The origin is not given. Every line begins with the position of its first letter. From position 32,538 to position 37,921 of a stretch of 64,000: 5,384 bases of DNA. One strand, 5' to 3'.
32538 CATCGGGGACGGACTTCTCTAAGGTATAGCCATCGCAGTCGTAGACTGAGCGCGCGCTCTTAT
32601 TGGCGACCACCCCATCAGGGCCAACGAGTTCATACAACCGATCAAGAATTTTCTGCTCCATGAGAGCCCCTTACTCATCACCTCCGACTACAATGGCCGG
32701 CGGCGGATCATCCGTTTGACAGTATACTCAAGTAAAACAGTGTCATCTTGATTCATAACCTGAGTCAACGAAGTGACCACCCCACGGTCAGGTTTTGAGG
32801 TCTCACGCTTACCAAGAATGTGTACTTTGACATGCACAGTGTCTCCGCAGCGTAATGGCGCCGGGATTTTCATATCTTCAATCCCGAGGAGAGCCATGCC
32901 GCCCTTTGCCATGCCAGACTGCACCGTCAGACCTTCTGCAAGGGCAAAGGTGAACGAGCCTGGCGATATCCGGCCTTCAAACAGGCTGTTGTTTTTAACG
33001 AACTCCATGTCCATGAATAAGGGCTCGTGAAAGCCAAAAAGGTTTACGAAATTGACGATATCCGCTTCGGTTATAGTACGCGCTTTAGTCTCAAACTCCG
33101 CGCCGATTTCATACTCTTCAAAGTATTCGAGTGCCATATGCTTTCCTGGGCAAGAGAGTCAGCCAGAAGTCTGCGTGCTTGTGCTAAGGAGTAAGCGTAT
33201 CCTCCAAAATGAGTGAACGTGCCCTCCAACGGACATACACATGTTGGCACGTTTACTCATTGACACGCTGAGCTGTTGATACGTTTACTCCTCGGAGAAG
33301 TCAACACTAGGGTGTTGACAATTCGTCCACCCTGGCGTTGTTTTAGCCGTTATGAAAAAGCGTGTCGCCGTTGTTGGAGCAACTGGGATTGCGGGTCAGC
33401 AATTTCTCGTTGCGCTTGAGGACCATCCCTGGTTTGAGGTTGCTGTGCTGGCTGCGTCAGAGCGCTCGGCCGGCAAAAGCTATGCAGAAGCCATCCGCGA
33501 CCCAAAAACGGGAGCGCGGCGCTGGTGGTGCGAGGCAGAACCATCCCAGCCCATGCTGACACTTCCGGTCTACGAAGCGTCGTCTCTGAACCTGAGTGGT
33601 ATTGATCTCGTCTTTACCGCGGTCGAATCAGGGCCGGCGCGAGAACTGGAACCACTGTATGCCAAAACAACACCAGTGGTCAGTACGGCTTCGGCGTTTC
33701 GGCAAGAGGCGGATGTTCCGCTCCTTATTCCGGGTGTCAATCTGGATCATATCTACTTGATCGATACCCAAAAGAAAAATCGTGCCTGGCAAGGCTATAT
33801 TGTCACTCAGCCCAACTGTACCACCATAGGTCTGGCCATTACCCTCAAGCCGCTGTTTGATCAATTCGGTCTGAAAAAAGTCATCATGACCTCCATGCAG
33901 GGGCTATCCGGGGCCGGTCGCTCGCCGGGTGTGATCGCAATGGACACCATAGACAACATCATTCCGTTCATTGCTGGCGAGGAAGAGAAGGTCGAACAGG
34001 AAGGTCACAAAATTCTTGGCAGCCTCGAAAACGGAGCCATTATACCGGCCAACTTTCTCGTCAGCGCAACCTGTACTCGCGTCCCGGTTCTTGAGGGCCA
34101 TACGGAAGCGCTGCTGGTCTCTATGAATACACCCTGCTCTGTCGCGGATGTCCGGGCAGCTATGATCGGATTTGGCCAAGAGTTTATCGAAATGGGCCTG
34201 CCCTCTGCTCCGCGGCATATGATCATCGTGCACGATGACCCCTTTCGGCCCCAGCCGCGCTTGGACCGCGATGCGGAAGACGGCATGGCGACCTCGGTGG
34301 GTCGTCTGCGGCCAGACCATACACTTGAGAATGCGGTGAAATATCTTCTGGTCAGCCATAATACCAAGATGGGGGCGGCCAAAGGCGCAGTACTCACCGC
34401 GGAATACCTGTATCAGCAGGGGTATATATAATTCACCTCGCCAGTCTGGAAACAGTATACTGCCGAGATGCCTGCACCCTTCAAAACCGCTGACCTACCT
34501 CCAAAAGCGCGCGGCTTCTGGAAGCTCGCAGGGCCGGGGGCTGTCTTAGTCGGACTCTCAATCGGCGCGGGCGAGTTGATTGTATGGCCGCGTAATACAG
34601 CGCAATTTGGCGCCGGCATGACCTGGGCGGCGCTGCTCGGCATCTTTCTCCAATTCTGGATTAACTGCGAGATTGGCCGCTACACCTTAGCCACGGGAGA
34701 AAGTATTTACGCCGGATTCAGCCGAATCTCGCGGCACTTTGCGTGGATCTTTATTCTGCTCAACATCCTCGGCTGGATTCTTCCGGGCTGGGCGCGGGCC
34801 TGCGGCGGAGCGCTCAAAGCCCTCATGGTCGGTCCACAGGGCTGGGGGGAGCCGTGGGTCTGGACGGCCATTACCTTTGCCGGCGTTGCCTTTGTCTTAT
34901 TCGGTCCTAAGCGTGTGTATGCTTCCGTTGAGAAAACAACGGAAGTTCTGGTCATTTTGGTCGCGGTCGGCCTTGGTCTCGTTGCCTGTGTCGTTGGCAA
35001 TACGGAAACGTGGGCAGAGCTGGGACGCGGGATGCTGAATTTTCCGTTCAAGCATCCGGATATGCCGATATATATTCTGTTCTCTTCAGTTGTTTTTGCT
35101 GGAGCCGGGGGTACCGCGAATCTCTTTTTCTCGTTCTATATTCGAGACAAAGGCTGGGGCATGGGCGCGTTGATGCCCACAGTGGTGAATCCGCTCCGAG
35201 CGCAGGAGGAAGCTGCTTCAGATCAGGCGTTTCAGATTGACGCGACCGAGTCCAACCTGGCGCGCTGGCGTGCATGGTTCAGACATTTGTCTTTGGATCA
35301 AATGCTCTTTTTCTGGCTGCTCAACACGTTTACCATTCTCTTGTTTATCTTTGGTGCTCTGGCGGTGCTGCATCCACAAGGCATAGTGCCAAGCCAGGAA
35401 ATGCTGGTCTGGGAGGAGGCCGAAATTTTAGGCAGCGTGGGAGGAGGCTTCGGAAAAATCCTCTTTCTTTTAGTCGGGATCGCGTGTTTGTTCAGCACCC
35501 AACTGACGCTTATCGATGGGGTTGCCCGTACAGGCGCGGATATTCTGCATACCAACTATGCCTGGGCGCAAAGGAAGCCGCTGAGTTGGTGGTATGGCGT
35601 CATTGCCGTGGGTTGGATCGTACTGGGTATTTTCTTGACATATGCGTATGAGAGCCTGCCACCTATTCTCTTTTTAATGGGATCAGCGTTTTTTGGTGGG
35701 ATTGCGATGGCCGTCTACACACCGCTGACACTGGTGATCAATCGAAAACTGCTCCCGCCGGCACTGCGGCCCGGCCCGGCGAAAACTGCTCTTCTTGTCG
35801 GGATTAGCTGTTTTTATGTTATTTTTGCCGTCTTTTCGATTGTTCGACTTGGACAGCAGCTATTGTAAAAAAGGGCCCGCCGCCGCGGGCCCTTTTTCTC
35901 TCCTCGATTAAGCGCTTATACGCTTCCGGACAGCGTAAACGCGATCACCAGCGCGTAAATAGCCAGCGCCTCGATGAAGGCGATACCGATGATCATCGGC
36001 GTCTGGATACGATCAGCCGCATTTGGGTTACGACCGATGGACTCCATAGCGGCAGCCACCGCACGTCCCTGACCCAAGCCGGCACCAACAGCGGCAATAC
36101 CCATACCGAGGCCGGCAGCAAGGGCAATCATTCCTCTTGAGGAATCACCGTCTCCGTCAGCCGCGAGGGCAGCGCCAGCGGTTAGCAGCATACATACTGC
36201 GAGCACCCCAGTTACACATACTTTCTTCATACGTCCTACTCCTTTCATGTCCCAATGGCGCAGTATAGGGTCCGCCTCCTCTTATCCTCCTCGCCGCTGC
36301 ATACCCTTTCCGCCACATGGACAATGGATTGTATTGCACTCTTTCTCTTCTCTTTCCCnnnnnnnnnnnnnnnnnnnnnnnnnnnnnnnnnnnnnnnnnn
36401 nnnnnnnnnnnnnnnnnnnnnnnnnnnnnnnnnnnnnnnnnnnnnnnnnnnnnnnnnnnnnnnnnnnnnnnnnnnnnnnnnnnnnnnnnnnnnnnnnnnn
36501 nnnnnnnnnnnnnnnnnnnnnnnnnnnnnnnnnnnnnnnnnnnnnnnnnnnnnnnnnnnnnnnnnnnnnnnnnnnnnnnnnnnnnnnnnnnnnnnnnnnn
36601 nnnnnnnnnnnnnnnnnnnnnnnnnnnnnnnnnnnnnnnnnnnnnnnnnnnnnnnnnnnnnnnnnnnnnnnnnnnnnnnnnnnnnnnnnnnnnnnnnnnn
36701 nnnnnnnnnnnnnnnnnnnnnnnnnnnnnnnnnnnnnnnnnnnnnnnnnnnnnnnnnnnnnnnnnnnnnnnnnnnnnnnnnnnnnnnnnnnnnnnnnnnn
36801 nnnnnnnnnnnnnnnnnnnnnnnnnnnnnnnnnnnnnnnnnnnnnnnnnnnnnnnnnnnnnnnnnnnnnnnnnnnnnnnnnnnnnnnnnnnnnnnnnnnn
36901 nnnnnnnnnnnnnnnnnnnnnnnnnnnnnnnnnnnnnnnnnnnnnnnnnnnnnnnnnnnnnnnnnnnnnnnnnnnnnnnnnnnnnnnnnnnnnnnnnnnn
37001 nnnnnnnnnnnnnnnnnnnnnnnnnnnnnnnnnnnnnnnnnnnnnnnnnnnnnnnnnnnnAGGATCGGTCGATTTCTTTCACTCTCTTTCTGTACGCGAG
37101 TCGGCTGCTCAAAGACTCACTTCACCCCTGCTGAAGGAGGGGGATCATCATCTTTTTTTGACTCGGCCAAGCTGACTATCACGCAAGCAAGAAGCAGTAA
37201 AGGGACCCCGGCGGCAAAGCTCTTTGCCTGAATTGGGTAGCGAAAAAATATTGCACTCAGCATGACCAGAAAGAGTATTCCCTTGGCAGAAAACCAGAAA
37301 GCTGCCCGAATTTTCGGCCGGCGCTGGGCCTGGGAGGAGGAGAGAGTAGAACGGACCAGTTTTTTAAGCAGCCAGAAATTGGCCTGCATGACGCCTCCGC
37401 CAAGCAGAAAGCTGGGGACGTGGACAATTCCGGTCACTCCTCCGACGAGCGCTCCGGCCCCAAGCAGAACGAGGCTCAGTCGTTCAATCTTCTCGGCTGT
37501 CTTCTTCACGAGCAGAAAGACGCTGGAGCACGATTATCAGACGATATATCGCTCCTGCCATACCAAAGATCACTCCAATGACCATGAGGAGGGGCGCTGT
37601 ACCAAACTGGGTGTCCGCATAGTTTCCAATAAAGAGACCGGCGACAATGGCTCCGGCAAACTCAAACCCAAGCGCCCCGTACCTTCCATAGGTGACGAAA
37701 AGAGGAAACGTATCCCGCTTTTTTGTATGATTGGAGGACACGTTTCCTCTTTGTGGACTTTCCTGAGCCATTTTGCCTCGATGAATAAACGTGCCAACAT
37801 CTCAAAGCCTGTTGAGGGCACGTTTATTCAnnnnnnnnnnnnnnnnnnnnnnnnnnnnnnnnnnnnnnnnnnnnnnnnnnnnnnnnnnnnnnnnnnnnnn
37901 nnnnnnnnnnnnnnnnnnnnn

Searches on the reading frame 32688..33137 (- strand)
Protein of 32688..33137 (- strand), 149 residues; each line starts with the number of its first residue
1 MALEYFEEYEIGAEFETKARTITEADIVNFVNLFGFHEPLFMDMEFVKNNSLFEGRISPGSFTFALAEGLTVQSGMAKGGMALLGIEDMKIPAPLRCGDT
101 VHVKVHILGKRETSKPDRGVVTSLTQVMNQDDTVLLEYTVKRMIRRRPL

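Call 15: search_protein_families(library=pfam, proteins=[window:32688-33137:-], max_evalue=0.01)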
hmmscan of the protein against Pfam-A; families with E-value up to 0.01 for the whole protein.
window:32688-33137:- (149 aa): 2 families
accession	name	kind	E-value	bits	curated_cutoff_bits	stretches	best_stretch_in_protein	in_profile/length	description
PF01575.25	MaoC_dehydratas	-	5.8e-13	49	27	1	10-123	5-117/123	MaoC like domain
PF13452.11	FAS1_DH_region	-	3.9e-06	27.5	22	1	11-135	3-129/132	FAS1-like, dehydratase domain region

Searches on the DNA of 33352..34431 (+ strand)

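Call 38: search_with_rna_model(model_id=R1, sources=[L042, L043, L044, L045], max_evalue=0.01, filters=off)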
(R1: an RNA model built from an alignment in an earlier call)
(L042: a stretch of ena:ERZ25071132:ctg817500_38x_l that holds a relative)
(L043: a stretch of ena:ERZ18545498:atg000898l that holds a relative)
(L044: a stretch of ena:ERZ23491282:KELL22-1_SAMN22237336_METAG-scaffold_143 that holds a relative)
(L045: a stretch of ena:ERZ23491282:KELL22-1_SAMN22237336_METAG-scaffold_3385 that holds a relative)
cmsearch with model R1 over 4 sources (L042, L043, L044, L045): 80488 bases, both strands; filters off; matches with E-value up to 0.01: 9.
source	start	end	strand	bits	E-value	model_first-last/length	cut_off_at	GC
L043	33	93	-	57.1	5.2e-14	1-62/62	no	0.38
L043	9885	9946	-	47.4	3.7e-11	1-62/62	no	0.5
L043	14375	14435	-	46.8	5.7e-11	1-62/62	no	0.52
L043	7834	7895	-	34.9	1.7e-07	1-62/62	no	0.48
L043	33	93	+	33.7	4.1e-07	1-62/62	no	0.38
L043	9885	9946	+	25.9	8.1e-05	1-62/62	no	0.5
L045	10543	10604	+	25.4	0.00011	1-62/62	no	0.48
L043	14375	14435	+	24.7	0.00018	1-62/62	no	0.52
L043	7834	7895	+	19.2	0.0072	1-62/62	no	0.48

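Call 66: search_with_rna_model(model_id=R1, sources=[L055, L056, L057], max_evalue=0.01, filters=off)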
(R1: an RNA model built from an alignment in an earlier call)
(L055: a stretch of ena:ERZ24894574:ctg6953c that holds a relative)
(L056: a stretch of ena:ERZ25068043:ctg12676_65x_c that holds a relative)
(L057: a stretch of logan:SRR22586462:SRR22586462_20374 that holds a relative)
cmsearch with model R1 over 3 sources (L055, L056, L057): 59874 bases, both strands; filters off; matches with E-value up to 0.01: 3.
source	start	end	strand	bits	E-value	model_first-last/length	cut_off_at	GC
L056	14286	14347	+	38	1.7e-08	1-62/62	no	0.42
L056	14286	14347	-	22.1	0.00076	1-62/62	no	0.42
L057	14370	14431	+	20.5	0.0022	1-62/62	no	0.45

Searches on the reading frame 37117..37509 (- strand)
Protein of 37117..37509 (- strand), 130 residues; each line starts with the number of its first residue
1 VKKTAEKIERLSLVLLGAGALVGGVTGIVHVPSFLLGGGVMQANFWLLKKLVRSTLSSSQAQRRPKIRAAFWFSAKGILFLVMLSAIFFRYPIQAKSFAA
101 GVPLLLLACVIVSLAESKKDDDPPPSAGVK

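Call 15: search_protein_families(library=pfam, proteins=[window:37117-37509:-], max_evalue=0.01)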
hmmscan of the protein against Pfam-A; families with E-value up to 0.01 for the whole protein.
window:37117-37509:- (130 aa): 1 family
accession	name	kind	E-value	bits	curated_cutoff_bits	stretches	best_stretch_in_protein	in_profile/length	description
PF03899.21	ATP-synt_I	-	0.00012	22.8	25.1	1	8-101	2-97/99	ATP synthase I chain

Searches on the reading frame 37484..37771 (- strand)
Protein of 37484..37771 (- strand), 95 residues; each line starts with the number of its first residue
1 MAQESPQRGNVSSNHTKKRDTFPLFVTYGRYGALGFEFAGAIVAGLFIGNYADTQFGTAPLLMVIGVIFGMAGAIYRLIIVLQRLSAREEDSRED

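Call 39: search_protein_families(library=pfam, proteins=[window:37484-37771:-], max_evalue=0.01)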
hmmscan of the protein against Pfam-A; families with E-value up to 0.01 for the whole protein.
window:37484-37771:- (95 aa): 1 family
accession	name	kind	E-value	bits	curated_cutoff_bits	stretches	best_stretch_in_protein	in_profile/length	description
PF09527.15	ATPase_gene1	-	4e-13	49.6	26.6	1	28-79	1-52/54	Putative F0F1-ATPase subunit Ca2+/Mg2+ transporter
